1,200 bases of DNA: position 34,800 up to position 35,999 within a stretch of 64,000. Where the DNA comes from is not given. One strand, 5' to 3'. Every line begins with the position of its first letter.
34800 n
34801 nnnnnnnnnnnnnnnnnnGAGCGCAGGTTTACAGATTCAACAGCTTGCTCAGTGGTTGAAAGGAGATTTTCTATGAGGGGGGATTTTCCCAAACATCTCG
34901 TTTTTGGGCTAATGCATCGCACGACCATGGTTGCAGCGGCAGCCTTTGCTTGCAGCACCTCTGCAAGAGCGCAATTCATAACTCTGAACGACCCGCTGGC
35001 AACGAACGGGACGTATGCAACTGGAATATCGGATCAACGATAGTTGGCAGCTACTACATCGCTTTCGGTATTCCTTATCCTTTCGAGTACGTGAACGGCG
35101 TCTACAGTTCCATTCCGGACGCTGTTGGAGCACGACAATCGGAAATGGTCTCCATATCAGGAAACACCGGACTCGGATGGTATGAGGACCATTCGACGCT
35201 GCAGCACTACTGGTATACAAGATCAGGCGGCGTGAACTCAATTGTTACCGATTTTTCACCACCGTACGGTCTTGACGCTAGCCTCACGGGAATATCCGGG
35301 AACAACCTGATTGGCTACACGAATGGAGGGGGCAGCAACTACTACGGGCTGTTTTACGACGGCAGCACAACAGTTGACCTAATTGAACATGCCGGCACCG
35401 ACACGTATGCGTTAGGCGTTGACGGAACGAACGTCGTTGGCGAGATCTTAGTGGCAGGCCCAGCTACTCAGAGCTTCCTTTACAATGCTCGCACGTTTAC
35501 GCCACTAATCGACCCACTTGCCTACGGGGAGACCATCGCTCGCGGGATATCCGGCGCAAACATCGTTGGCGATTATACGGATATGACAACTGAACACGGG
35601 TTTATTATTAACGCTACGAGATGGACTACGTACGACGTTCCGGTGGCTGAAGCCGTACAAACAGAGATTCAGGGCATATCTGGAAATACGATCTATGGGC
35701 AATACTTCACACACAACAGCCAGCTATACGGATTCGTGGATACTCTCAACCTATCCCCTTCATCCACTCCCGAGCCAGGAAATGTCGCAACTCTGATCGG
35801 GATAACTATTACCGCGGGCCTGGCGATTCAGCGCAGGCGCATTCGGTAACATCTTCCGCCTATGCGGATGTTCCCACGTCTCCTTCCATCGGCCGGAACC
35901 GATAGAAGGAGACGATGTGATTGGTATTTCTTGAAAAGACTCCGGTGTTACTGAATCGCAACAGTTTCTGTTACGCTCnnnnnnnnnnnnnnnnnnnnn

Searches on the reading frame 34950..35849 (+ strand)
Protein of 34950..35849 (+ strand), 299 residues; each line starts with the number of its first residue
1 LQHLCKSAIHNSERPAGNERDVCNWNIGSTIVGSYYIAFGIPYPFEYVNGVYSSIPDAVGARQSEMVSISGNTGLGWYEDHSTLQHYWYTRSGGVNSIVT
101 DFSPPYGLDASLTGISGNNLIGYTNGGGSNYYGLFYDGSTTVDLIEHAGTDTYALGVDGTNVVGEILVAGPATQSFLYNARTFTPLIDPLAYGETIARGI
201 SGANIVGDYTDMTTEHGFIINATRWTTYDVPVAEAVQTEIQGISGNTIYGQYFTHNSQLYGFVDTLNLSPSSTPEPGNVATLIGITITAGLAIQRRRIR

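Call 13: search_protein_families(library=pfam, proteins=[window:34950-35849:+], max_evalue=0.01)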
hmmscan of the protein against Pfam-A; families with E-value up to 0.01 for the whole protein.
window:34950-35849:+ (299 aa): 0 families

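Call 14: search_protein_families(library=ncbifam, proteins=[window:34950-35849:+], max_evalue=0.01)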
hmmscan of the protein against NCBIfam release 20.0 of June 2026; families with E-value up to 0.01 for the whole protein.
window:34950-35849:+ (299 aa): 0 families

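Call 23: find_homologous_proteins(query=window:34950-35849:+, max_evalue=0.00001)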
Query window:34950-35849:+ (299 aa): 27 proteins with E <= 0.00001 among 1096 candidates.
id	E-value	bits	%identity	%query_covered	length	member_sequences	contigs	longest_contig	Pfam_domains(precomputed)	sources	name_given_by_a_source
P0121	1.4e-149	516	100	78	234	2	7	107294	-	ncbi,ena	-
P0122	9.7e-36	142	34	90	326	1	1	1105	-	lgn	-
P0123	1.2e-30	125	35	65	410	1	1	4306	-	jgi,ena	-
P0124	5.5e-30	123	30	91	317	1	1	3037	PF07589.17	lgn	-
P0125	9.8e-30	122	37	91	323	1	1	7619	PF07589.17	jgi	jgi:hypothetical protein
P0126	2.1e-27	114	37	55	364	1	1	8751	-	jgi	jgi:hypothetical protein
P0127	4.3e-27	113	35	54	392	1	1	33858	-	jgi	jgi:hypothetical protein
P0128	4.4e-27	113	32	91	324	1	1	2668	-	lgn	-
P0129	3.1e-26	110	33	90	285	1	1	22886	-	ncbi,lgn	-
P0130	3.7e-26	110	34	71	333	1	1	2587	-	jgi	jgi:hypothetical protein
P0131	5.5e-26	110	37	50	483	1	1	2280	-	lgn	-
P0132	1.3e-25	108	43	36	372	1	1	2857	-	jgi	jgi:hypothetical protein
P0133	1.6e-25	108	37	68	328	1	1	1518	-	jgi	jgi:hypothetical protein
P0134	5.0e-25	107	38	53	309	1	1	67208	-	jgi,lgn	-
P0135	8.6e-25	106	30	91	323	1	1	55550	-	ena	-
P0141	2.1e-21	95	34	61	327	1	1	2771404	-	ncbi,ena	-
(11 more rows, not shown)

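Call 24: find_encoding_contigs(protein=P0141, flank=10000, max_places=2)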
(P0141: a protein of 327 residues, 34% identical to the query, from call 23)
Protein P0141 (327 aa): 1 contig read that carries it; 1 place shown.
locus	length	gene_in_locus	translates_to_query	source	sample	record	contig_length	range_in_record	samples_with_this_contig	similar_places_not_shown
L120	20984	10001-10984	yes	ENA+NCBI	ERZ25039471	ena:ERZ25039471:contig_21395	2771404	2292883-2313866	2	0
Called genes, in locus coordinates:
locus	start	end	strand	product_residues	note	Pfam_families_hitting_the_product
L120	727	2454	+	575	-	PF13231:PMT_2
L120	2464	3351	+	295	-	-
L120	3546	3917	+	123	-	-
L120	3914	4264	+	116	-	PF05717:TnpB_IS66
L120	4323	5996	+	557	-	PF13005:zf-IS66, PF03050:DDE_Tnp_IS66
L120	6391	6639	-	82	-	PF01809:YidD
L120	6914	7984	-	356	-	PF00226:DnaJ, PF01556:DnaJ_C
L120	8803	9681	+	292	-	-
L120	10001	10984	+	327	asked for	-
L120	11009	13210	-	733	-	-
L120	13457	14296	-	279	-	-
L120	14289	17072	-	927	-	-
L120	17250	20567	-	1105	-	-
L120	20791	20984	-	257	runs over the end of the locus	PF00459:Inositol_P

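Call 25: find_encoding_contigs(protein=P0135, flank=10000, max_places=2)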
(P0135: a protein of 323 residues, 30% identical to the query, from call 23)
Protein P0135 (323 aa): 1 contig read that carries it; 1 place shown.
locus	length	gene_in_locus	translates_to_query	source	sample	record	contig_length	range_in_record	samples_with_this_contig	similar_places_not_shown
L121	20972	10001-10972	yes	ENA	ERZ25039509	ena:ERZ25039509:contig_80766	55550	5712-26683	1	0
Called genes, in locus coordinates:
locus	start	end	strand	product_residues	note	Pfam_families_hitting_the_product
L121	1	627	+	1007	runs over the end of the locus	PF07719:TPR_2 (faint), PF00515:TPR_1 (faint), PF12770:CHAT (faint)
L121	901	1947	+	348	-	PF13371:TPR_9 (faint), PF13181:TPR_8 (faint), PF13428:TPR_14 (faint), PF23914:TPR_CcmH_CycH (faint), PF07719:TPR_2 (faint), PF00515:TPR_1 (faint), PF12895:ANAPC3 (faint), PF14559:TPR_19 (weak), +3 more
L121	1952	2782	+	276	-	PF13424:TPR_12 (faint), PF13428:TPR_14 (faint), PF13431:TPR_17 (faint), PF13432:TPR_16 (faint), PF14559:TPR_19 (faint), PF23914:TPR_CcmH_CycH (faint), PF00515:TPR_1 (faint), PF07719:TPR_2 (faint), +3 more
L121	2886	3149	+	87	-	-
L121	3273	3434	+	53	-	-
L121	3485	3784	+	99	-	-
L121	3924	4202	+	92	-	PF01139:RtcB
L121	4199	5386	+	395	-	PF01139:RtcB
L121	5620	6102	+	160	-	PF01161:PBP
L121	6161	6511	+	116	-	PF05635:23S_rRNA_IVP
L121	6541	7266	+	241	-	PF04256:DUF434, PF18481:DUF5616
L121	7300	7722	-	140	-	-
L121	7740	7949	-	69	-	PF15919:HicB_lk_antitox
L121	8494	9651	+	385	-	PF03417:AAT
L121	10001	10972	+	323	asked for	-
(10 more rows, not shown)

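Call 26: find_encoding_contigs(protein=P0129, flank=10000, max_places=2)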
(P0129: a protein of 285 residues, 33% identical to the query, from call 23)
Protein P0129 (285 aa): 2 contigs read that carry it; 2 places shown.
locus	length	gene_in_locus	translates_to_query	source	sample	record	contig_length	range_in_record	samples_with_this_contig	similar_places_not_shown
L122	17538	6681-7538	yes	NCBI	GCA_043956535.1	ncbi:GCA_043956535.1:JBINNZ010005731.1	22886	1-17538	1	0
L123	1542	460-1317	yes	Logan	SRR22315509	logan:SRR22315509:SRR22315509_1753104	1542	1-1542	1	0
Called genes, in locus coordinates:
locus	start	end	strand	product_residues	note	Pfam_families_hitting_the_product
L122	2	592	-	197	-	?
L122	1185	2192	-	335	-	-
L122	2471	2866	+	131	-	PF06530:Phage_antitermQ (faint), PF08281:Sigma70_r4_2 (faint), PF04545:Sigma70_r4 (faint), PF13730:HTH_36 (faint)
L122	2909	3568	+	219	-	PF00005:ABC_tran (faint), PF13401:AAA_22 (weak)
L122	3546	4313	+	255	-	-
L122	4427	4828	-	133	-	-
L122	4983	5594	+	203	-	PF02195:ParB_N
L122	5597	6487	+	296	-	PF07120:DUF1376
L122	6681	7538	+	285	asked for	-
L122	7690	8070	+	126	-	-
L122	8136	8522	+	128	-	-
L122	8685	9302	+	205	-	PF07963:N_methyl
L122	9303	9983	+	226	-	-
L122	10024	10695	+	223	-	-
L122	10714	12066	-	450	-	PF13372:Alginate_exp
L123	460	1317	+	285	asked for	-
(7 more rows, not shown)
